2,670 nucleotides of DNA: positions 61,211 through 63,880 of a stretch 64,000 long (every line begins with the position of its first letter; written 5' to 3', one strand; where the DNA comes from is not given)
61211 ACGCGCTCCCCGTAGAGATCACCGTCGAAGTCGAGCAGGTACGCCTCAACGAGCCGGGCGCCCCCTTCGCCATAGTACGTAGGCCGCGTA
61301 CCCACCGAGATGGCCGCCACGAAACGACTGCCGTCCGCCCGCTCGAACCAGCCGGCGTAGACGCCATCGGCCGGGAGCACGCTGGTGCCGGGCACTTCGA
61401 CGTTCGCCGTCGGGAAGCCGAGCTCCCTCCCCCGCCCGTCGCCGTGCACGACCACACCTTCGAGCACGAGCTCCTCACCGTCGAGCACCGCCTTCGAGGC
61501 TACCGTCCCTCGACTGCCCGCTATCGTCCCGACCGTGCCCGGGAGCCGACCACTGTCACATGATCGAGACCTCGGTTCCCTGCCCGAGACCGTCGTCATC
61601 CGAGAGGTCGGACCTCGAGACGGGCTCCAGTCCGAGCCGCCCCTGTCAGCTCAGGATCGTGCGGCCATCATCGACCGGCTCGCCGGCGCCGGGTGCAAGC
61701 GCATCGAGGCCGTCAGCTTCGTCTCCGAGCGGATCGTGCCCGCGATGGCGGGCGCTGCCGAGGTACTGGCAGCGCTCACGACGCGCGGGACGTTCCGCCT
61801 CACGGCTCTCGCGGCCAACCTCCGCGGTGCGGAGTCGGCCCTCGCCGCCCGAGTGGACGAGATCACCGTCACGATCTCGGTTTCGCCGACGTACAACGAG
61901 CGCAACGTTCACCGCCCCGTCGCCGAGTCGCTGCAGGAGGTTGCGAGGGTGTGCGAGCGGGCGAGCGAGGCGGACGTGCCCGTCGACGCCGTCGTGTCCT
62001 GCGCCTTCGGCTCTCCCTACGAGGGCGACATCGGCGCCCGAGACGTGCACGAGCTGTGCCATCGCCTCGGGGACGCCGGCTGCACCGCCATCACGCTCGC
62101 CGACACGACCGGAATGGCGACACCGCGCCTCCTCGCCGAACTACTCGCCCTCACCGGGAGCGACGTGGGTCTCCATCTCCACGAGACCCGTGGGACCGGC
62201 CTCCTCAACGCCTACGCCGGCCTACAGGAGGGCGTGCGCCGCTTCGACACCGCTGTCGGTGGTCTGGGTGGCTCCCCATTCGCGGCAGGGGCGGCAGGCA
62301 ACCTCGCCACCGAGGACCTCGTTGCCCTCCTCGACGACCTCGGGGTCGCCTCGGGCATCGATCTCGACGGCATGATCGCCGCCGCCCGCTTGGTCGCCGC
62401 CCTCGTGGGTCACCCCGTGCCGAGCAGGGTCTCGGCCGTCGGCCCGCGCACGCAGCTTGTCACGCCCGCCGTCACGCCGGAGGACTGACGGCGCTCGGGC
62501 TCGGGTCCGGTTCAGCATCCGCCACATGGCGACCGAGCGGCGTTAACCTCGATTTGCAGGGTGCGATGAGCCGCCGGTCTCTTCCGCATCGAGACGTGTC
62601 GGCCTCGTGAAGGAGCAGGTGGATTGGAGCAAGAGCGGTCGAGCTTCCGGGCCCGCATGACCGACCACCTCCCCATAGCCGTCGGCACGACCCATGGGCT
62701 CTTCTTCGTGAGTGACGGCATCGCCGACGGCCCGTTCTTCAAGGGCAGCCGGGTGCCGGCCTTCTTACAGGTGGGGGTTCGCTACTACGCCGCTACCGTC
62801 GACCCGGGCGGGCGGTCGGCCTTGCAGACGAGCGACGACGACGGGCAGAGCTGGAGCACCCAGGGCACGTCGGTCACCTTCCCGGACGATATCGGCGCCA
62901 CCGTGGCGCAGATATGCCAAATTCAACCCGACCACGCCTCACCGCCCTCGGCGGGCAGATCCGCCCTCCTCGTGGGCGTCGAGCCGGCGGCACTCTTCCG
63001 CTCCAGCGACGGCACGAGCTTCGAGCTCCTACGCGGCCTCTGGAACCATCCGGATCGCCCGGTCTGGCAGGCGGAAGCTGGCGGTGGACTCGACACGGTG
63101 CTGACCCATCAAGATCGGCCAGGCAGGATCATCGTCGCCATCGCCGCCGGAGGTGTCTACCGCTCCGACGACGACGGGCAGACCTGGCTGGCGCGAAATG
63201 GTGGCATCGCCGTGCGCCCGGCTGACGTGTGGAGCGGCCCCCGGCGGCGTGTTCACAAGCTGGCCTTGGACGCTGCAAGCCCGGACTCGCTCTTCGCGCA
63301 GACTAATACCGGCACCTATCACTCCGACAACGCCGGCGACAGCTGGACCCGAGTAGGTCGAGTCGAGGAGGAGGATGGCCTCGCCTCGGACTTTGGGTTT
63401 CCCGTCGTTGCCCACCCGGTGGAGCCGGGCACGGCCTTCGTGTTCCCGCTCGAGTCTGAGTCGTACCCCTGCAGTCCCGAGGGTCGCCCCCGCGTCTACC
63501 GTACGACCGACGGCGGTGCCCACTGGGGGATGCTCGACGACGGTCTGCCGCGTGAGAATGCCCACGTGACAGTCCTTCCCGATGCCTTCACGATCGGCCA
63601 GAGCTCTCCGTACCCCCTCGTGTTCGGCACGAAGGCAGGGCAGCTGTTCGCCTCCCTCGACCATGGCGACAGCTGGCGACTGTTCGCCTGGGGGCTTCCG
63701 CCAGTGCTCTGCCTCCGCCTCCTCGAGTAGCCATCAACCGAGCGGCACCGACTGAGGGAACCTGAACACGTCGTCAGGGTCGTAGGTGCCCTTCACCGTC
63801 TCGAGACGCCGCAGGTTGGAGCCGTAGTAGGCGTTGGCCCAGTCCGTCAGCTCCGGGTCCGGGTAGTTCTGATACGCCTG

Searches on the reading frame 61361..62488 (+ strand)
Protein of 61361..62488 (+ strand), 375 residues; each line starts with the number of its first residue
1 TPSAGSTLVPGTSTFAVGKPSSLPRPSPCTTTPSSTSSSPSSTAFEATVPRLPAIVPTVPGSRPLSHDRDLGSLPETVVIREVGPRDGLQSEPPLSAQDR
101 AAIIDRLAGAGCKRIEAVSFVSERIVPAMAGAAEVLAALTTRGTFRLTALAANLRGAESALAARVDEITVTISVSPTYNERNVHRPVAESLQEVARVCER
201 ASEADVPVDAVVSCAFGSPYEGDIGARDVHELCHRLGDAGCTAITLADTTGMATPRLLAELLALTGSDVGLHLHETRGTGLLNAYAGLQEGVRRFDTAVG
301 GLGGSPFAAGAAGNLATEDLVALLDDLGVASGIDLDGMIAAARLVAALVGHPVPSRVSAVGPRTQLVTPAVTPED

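Call 81: search_protein_families(library=pfam, proteins=[window:61361-62488:+], max_evalue=0.0001)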
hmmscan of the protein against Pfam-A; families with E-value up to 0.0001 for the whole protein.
window:61361-62488:+ (375 aa): 1 family
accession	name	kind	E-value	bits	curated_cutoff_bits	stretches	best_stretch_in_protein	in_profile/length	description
PF00682.25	HMGL-like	-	2.2e-37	129.3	29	1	79-345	3-260/260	HMGL-like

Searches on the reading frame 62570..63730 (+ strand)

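Call 81: search_protein_families(library=pfam, proteins=[window:62570-63730:+], max_evalue=0.0001)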
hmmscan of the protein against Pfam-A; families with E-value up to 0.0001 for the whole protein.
window:62570-63730:+ (386 aa): 2 families
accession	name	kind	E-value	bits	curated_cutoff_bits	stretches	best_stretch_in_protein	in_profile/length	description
PF15902.12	Sortilin-Vps10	-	1.1e-06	28.2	33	0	308-376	2-64/446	Sortilin, neurotensin receptor 3,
PF02012.26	BNR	-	1.2e-05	25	27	0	86-97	1-12/12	BNR/Asp-box repeat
